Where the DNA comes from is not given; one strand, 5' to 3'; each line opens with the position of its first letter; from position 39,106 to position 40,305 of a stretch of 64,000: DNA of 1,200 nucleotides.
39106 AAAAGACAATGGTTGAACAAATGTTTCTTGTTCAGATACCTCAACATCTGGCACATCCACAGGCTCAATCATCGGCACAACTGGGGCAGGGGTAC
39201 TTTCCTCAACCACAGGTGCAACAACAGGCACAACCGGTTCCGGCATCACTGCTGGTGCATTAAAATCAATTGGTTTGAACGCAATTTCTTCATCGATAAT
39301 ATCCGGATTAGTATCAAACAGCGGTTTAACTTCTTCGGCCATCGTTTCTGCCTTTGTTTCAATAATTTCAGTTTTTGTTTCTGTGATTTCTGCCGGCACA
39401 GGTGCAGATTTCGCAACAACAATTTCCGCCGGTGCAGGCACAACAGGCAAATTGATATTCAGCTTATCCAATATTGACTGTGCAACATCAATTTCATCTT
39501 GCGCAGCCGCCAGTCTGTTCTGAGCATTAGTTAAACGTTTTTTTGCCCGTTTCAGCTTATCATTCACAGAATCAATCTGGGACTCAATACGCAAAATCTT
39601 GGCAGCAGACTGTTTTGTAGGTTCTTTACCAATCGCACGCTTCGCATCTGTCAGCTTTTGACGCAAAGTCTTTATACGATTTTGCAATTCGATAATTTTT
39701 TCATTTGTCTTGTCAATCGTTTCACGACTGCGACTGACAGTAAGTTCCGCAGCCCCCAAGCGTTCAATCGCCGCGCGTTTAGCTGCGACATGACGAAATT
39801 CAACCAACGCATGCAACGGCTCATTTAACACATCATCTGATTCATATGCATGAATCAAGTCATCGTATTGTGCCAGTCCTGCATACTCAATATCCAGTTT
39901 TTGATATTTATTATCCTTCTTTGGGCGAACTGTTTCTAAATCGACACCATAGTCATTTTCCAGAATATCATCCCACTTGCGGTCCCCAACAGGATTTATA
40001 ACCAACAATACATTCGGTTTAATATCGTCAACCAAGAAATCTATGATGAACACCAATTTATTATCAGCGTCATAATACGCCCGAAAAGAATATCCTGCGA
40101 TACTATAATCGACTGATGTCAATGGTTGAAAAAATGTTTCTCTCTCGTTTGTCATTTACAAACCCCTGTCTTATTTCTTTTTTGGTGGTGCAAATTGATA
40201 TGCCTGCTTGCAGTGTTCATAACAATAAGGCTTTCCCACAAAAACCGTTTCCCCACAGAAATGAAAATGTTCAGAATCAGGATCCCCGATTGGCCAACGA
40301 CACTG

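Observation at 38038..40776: gcrA appears to be co-transcribed with a 705-aa Pro/Val/Glu-rich bitopic membrane protein ending in a Cys knot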

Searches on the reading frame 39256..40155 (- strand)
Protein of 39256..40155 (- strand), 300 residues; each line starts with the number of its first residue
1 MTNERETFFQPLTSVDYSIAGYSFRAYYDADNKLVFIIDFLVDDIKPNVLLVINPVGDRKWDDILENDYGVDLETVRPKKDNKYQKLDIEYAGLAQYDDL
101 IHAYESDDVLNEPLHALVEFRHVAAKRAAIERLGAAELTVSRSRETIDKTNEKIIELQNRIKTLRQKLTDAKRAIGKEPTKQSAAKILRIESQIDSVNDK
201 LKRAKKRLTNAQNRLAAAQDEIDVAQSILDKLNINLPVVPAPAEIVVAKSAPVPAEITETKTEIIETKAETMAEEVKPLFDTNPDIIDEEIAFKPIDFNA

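Call 30: predict_structure(alignment_id=A2)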
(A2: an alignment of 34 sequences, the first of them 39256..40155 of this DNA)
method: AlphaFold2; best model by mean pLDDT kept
length: 300 residues; sequences in the alignment: 34
mean_pLDDT: 82.0   pTM: 0.67
mean pLDDT of the five models: 82.0, 80.8, 80.8, 80.7, 80.6
residues with pLDDT >= 90: 192; 70-90: 32; 50-70: 18; < 50: 58
segments of 3 or more residues with pLDDT < 50: 1-6, 244-277, 280-294
pLDDT, mean of each block of 10 residues (from residue 1): 51 93 95 95 91 93 91 86 88 96 96 95 95 96 98 98 97 85 93 98 98 98 95 72 46 42 40 46 43 48
secondary structure, 60 per line:
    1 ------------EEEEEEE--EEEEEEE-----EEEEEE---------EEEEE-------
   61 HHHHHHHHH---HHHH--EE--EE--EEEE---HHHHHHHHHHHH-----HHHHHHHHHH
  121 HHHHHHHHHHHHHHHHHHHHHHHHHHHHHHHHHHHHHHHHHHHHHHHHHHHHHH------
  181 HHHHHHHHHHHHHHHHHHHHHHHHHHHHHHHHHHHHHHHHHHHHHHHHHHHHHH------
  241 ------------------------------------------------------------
elements in order: E13-19 E22-28 E34-39 E49-53 H61-69 H73-76 E87-90 H94-105 H111-174 H181-234

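Call 32: search_solved_structures(query=A2, max_evalue=1)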
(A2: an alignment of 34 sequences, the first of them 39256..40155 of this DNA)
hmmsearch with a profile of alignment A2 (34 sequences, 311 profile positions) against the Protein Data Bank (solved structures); distinct sequences matched with E-value up to 1: 24.
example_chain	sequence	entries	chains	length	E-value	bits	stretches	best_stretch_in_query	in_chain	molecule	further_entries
8iah_V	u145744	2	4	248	0.056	16.5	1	145-297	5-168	Tropomyosin 3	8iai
7bjg_A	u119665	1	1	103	0.058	16.4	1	174-250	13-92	SD21996p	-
8zbm_C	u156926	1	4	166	0.11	15.5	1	148-270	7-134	Tropomyosin beta chain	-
7bjs_C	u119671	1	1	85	0.13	15.3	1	174-230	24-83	SD21996p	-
3m9b_A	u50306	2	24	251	0.13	15.3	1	157-222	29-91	Proteasome-associated ATPase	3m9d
6otn_A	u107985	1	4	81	0.15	15.1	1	145-216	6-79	Tropomyosin alpha-3 chain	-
7bjn_A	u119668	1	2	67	0.2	14.7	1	176-230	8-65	SD21996p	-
1wp7_A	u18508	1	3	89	0.29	14.1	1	138-219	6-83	fusion protein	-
1wp8_A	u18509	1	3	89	0.33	14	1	138-219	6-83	Fusion glycoprotein F0,Fusion glycoprotein F0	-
8zb7_O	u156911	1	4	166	0.34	13.9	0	190-294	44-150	Tropomyosin alpha-1 chain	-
1h2v_C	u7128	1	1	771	0.42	13.6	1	145-210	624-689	80 KDA NUCLEAR CAP BINDING PROTEIN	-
5oo6_A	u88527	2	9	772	0.42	13.6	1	145-210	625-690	Nuclear cap-binding protein subunit 1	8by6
5oob_A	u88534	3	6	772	0.42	13.6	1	145-210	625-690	Nuclear cap-binding protein subunit 1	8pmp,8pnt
1n52_A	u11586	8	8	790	0.43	13.6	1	145-210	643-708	80 kDa nuclear cap binding protein | Nuclear cap-binding protein subunit 1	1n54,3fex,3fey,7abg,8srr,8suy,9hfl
6d0y_C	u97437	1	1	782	0.48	13.4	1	145-210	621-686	Nuclear cap-binding protein subunit 1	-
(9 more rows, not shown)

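Call 34: fold_search(model_id=the predicted structure, library=pdb)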
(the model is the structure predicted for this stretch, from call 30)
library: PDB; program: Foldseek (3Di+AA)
matches with E <= 10: 1036; with E <= 0.001: 0
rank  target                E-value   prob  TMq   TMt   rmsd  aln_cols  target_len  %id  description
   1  5uk8_B                5.2e-03  0.99  0.28  0.33  18.9       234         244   13  The co-structure of (R)-4-(6-(1-(cyclopropylsulfonyl)cyclopropyl)-2-(1H-indol-4-yl)pyrimidin-4-yl)-3-methylmorpholine  (released 2017-06-14)
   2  7tz7_B                6.5e-03  0.93  0.27  0.29  18.4       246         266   16  PI3K alpha in complex with an inhibitor (released 2022-05-18)
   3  8ts9_B                6.9e-03  0.92  0.26  0.28  19.4       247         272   13  Human PI3K p85alpha/p110alpha H1047R bound to compound 1 (released 2023-11-22)
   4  8am0_B                7.2e-03  0.99  0.32  0.37  18.7       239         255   16  Crystal structure of human T1061E PI3Kalpha in complex with its regulatory subunit and the inhibitor GDC-0077 (Inavoli (released 2023-12-13)
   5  8v8i_D                7.7e-03  0.97  0.28  0.35  19.2       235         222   13  PI3Ka H1047R co-crystal structure with inhibitor in cryptic pocket (compound 5). (released 2024-03-20)
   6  8tsb_B                8.5e-03  0.92  0.26  0.28  19.3       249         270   11  Human PI3K p85alpha/p110alpha bound to compound 2 (released 2023-11-22)
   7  5xgj_B                9.5e-03  0.96  0.30  0.32  18.1       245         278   14  Crystal structure of PI3K complex with an inhibitor (released 2018-04-25)
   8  8sbj_B                1.0e-02  0.91  0.26  0.28  18.8       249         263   14  Co-structure Phosphatidylinositol 4,5-bisphosphate 3-kinase catalytic subunit alpha isoform complexed with brain penet (released 2023-07-19)
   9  8tsc_B                1.0e-02  0.90  0.26  0.28  19.3       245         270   14  Human PI3K p85alpha/p110alpha H1047R bound to compound 3 (released 2023-11-22)
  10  8dcp_B                1.6e-02  0.97  0.32  0.34  17.9       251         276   15  PI 3-kinase alpha with nanobody 3-126 (released 2022-09-21)
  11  8ilv_B                1.7e-02  1.00  0.36  0.41  17.3       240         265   14  Cryo-EM structure of PI3Kalpha in complex with compound 18 (released 2023-09-06)
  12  8ts7_B                2.1e-02  0.84  0.26  0.28  18.9       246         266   15  Human PI3K p85alpha/p110alpha (released 2023-11-22)
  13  8i21_A                2.2e-02  0.99  0.29  0.33   8.4       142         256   18  Cryo-EM structure of 6-subunit Smc5/6 arm region (released 2024-06-26)
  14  5fi4_B                2.2e-02  0.91  0.28  0.32  19.1       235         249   14  Discovery of imidazo[1,2-a]-pyridine inhibitors of pan-PI3 kinases that are efficacious in a mouse xenograft model (released 2016-02-03)
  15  8zak_B                2.2e-02  0.25  0.14  0.16  26.4       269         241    8  Crystal structure of the channel protein CorA from Campylobacter jejuni in complex with Ni2+ (released 2024-06-19)
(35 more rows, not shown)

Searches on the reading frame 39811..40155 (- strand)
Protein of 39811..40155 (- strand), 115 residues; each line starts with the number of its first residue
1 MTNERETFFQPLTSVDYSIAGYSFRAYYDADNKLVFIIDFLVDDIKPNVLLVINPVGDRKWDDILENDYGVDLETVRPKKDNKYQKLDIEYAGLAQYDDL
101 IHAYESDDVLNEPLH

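Call 43: predict_structure(alignment_id=A3)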
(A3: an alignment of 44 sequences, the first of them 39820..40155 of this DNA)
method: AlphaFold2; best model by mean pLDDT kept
length: 112 residues; sequences in the alignment: 44
mean_pLDDT: 80.8   pTM: 0.70
mean pLDDT of the five models: 80.8, 78.2, 75.8, 75.5, 72.3
residues with pLDDT >= 90: 21; 70-90: 73; 50-70: 10; < 50: 8
segments of 3 or more residues with pLDDT < 50: 1-8
pLDDT, mean of each block of 10 residues (from residue 1): 46 86 89 90 84 89 86 77 78 88 80 57
secondary structure, 60 per line:
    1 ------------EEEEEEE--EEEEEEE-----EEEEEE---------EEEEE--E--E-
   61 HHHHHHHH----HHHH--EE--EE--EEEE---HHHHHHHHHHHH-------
elements in order: E13-19 E22-28 E34-39 E49-53 H61-68 H73-76 E87-90 H94-105

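Call 46: fold_search(model_id=the predicted structure, library=pdb)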
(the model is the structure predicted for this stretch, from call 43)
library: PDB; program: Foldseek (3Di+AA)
matches with E <= 10: 725; with E <= 0.001: 0
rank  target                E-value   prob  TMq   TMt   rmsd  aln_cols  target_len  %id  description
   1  3dsb_A                4.0e-02  0.28  0.23  0.20  11.3        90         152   17  The crystal structure of a possible acetyltransferase from Clostridium difficile 630 (released 2008-09-09)
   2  9obo_A                6.3e-02  0.15  0.22  0.05  14.3       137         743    5  Crystal structure of Mycobacterium tuberculosis isocitrate lyase 2 fixed in the apo form with disulfide bonds (released 2026-03-18)
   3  1vkc_A                1.2e-01  0.23  0.26  0.23  10.7       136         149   12  Putative acetyl transferase from Pyrococcus furiosus (released 2004-12-14)
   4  6edz_D                1.4e-01  0.51  0.28  0.06   6.5        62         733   10  Crystal structure of Mycobacterium tuberculosis ICL2 in complex with acetyl-CoA, form I (released 2019-08-14)
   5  6edz_A                1.5e-01  0.51  0.28  0.06   6.5        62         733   10  Crystal structure of Mycobacterium tuberculosis ICL2 in complex with acetyl-CoA, form I (released 2019-08-14)
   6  6qnm_A                1.6e-01  0.57  0.31  0.16   5.6        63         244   14  Apo state of chemotaxis sensor ODP from T. denticola (released 2019-06-19)
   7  6edz_C                1.8e-01  0.41  0.24  0.05   6.8        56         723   11  Crystal structure of Mycobacterium tuberculosis ICL2 in complex with acetyl-CoA, form I (released 2019-08-14)
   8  6ee1_C                2.0e-01  0.38  0.24  0.05   6.8        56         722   11  Crystal structure of Mycobacterium tuberculosis ICL2 in complex with acetyl-CoA (released 2019-08-14)
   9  6ee1_D                2.0e-01  0.38  0.24  0.05   6.8        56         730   11  Crystal structure of Mycobacterium tuberculosis ICL2 in complex with acetyl-CoA (released 2019-08-14)
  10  6edz_B                2.2e-01  0.35  0.24  0.05   6.8        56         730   11  Crystal structure of Mycobacterium tuberculosis ICL2 in complex with acetyl-CoA, form I (released 2019-08-14)
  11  6ee1_B                2.4e-01  0.35  0.24  0.05   6.8        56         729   11  Crystal structure of Mycobacterium tuberculosis ICL2 in complex with acetyl-CoA (released 2019-08-14)
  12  6edw_A                3.0e-01  0.30  0.24  0.05   6.7        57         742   10  Crystal structure of Mycobacterium tuberculosis ICL2 in the apo form (released 2019-08-14)
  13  6rfx_A                3.0e-01  0.15  0.24  0.10   7.6        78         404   13  Crystal structure of Eis2 from Mycobacterium abscessus (released 2019-07-10)
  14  6rft_A                3.2e-01  0.16  0.26  0.10   7.3        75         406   13  Crystal structure of Eis2 from Mycobacterium abscessus bound to Acetyl-CoA (released 2019-07-10)
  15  6edw_D                3.5e-01  0.35  0.23  0.05   5.3        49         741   12  Crystal structure of Mycobacterium tuberculosis ICL2 in the apo form (released 2019-08-14)
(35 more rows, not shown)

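Call 70: fold_search(model_id=the predicted structure, library=viral)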
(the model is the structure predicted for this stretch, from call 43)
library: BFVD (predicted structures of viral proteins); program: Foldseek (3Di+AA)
matches with E <= 10: 1350; with E <= 0.001: 0
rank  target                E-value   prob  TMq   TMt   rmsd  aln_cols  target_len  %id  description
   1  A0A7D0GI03            3.1e-02  0.63  0.26  0.14  10.4        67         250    9  Uncharacterized protein [Brevibacterium phage AGM12]
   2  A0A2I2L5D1            4.9e-02  0.14  0.19  0.09  14.7       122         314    9  RNA polymerase subunit 5 RPB5 [Orpheovirus IHUMI-LCC2]
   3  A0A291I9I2            5.5e-02  0.18  0.21  0.12  17.9       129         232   12  Gp67 C-terminal domain-containing protein [Lactobacillus phage LpeD]
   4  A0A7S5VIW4            7.1e-02  0.89  0.27  0.42   5.0        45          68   16  (no name in the UniProt tables at hand)
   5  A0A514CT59            7.6e-02  0.82  0.34  0.31   5.2        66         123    6  Uncharacterized protein [Achromobacter phage Motura]
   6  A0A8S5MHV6            8.6e-02  0.33  0.22  0.17   6.8        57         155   12  Acetyltransferase domain containing protein [Siphoviridae sp. ctvyM23]
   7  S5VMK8                9.7e-02  0.69  0.26  0.19   3.2        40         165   12  Uncharacterized protein [Pseudomonas phage PaBG]
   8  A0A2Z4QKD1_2          9.7e-02  0.35  0.33  0.04  20.6       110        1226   14  Polyprotein (Fragment) [Sclerotinia sclerotiorum endornavirus 4]
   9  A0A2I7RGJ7            1.0e-01  0.85  0.24  0.42   6.4        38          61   18  (no name in the UniProt tables at hand)
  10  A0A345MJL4            1.0e-01  0.20  0.20  0.29  11.7        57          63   10  Uncharacterized protein [Bacillus phage BSP38]
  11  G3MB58                1.1e-01  0.30  0.30  0.10  11.9       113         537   12  Gp678 [Bacillus phage G]
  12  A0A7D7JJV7            1.3e-01  0.30  0.29  0.27  14.4       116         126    9  (no name in the UniProt tables at hand)
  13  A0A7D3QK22            1.3e-01  0.20  0.28  0.21  15.0       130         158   18  (no name in the UniProt tables at hand)
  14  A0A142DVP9            1.3e-01  0.54  0.40  0.43   6.5       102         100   12  PxGV-Corf55 protein [Plutella xylostella granulovirus]
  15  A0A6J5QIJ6            1.3e-01  0.38  0.35  0.35  11.8       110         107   12  NAT_SF domain containing protein [uncultured Caudovirales phage]
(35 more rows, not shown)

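Call 71: search_protein_families(library=pfam, proteins=[window:39811-40155:-], max_evalue=10)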
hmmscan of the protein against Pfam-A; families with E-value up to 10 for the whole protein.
seq(115 aa): 1 family
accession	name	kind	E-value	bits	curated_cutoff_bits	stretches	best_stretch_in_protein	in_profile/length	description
PF04230.19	PS_pyruv_trans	-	0.026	14.9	25.3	1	17-102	173-250/280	Polysaccharide pyruvyl transferase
